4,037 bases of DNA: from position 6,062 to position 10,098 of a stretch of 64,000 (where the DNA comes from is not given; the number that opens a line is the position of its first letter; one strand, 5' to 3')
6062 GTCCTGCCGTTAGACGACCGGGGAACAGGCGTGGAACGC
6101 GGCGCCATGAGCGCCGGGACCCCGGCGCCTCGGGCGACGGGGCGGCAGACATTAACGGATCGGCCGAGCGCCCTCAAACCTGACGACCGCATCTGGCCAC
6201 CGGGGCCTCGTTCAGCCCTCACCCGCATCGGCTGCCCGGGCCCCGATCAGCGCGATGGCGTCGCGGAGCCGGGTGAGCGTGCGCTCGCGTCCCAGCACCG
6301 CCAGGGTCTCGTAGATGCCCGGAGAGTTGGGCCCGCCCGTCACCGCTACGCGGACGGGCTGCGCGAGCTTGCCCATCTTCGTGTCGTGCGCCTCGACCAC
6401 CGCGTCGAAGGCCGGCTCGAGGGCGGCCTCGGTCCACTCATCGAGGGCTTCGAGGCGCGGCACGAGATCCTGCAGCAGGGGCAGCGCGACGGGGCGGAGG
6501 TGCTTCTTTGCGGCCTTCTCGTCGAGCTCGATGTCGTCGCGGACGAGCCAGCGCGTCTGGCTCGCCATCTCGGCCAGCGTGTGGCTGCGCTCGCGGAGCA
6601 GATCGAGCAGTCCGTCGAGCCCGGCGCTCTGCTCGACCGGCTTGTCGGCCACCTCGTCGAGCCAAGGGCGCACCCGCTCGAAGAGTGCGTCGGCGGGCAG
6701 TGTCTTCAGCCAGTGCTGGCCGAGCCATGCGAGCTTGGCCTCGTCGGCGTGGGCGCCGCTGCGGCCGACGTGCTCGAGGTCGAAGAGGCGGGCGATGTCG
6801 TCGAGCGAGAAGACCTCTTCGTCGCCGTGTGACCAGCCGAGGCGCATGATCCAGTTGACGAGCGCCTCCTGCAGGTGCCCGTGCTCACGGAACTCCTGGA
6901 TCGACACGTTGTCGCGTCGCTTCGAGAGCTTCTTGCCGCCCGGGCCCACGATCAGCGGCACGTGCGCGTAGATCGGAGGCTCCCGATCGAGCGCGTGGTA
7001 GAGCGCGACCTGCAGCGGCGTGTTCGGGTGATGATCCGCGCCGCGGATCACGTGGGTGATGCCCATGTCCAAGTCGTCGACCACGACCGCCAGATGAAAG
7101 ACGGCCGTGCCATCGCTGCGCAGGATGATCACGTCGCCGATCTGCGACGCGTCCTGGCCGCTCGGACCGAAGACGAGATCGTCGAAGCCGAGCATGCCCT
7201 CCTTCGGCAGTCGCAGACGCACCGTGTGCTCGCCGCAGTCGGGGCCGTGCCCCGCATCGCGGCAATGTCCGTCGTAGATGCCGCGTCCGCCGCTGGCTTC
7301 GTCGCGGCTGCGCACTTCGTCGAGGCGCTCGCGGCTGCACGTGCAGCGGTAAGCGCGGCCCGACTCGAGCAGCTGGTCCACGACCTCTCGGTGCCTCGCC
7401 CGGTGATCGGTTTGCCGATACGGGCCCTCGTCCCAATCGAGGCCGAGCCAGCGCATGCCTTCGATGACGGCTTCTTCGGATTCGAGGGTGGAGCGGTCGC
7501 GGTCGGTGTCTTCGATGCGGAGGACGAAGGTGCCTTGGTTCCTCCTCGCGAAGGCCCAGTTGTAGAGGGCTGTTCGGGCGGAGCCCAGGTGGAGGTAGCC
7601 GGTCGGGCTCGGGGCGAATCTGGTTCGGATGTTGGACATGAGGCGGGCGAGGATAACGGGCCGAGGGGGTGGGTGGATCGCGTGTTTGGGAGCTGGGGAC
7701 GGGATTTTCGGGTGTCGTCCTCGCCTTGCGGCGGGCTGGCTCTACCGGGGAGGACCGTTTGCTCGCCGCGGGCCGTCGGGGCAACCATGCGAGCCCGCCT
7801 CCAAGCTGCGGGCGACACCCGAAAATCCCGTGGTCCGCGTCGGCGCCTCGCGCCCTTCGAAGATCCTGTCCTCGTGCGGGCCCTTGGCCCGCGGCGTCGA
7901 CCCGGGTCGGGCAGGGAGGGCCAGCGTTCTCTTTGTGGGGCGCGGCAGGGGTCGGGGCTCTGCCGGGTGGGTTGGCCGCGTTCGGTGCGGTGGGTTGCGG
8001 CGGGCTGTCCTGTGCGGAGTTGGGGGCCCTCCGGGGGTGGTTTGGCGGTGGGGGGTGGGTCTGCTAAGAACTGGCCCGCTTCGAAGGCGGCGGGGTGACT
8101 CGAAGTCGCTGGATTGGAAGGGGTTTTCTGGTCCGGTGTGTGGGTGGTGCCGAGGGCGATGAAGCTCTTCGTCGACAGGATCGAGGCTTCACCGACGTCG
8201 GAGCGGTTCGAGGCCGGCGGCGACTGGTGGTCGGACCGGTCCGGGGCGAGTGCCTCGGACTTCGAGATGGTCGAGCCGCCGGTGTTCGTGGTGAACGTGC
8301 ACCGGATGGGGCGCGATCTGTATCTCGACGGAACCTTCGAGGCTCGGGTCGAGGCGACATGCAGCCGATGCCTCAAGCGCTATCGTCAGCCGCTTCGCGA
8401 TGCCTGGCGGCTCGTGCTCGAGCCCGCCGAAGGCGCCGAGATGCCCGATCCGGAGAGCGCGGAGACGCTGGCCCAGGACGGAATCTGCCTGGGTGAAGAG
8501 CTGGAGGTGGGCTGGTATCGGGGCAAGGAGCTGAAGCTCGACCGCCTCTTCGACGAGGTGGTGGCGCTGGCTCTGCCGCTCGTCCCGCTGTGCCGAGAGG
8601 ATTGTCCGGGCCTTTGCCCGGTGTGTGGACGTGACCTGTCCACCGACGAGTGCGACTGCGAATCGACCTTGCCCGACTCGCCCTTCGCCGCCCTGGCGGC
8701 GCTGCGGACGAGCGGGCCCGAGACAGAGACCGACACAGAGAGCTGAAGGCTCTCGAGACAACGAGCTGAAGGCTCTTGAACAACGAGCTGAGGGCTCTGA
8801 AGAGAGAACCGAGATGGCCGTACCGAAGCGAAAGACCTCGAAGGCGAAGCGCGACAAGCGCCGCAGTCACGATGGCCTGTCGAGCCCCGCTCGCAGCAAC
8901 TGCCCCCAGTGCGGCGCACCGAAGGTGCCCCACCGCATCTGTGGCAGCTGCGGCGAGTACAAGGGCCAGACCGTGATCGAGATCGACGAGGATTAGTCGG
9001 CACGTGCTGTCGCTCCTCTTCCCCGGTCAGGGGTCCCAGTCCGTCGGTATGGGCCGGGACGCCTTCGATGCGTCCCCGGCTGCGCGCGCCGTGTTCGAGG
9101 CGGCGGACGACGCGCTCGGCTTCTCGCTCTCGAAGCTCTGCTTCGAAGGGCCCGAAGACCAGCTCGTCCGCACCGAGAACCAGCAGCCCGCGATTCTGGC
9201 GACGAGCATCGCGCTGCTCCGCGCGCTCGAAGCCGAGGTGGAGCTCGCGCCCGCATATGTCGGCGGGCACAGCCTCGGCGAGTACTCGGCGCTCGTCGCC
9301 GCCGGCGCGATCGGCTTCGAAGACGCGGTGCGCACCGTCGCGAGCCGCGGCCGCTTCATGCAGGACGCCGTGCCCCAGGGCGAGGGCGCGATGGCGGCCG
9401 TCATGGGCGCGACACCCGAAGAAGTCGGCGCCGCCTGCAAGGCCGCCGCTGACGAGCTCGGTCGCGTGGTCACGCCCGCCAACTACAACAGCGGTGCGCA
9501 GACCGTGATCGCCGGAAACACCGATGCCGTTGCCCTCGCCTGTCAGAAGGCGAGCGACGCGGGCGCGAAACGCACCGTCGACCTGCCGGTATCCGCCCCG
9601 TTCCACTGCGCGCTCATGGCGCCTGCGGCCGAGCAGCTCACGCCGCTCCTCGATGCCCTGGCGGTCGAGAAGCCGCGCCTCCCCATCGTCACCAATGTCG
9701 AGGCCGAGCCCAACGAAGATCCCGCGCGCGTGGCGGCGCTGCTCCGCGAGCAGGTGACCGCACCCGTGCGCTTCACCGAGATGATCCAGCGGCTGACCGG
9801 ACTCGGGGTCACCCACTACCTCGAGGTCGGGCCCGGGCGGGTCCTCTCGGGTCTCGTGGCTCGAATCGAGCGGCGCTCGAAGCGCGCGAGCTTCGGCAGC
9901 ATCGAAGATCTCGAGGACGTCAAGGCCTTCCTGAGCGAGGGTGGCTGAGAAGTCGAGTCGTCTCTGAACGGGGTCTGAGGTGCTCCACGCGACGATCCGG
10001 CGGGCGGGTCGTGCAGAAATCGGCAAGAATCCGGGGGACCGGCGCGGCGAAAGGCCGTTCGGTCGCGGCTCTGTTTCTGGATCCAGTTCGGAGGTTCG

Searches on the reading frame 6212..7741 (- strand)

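Call 57: search_protein_families(library=pfam, proteins=[window:6212-7741:-], max_evalue=0.001)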
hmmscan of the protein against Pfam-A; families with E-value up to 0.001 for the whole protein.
window:6212-7741:- (509 aa): 2 families
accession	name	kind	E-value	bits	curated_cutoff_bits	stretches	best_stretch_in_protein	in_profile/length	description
PF00749.27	tRNA-synt_1c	-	3.3e-88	296.1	23.4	1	38-339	2-314/314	tRNA synthetases class I (E and Q), catalytic domain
PF19269.4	Anticodon_2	-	1e-38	133.3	23.6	1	353-496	2-141/141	Anticodon binding domain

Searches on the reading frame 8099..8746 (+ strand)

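Call 31: search_protein_families(library=pfam, proteins=[window:8099-8746:+], max_evalue=0.001)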
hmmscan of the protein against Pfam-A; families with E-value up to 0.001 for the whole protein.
window:8099-8746:+ (215 aa): 1 family
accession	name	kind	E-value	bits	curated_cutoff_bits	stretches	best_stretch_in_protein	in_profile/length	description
PF02620.22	YceD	-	4.5e-24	85.2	33.2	1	76-202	1-118/119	Large ribosomal RNA subunit accumulation protein YceD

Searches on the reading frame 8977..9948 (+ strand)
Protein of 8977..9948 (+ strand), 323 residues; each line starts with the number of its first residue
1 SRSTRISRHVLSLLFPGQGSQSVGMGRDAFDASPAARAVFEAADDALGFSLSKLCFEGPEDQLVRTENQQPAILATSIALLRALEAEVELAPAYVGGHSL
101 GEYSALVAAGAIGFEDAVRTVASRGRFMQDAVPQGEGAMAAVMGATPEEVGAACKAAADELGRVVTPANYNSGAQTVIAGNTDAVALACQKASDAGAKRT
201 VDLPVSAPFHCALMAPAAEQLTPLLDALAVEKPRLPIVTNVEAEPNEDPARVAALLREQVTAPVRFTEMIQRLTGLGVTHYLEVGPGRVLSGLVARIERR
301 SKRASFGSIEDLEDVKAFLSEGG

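Call 31: search_protein_families(library=pfam, proteins=[window:8977-9948:+], max_evalue=0.001)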
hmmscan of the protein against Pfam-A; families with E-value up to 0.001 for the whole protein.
window:8977-9948:+ (323 aa): 1 family
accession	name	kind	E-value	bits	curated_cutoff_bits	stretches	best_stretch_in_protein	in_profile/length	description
PF00698.26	Acyl_transf_1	-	1.9e-44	152.9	32.7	1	14-286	3-267/319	Acyl transferase domain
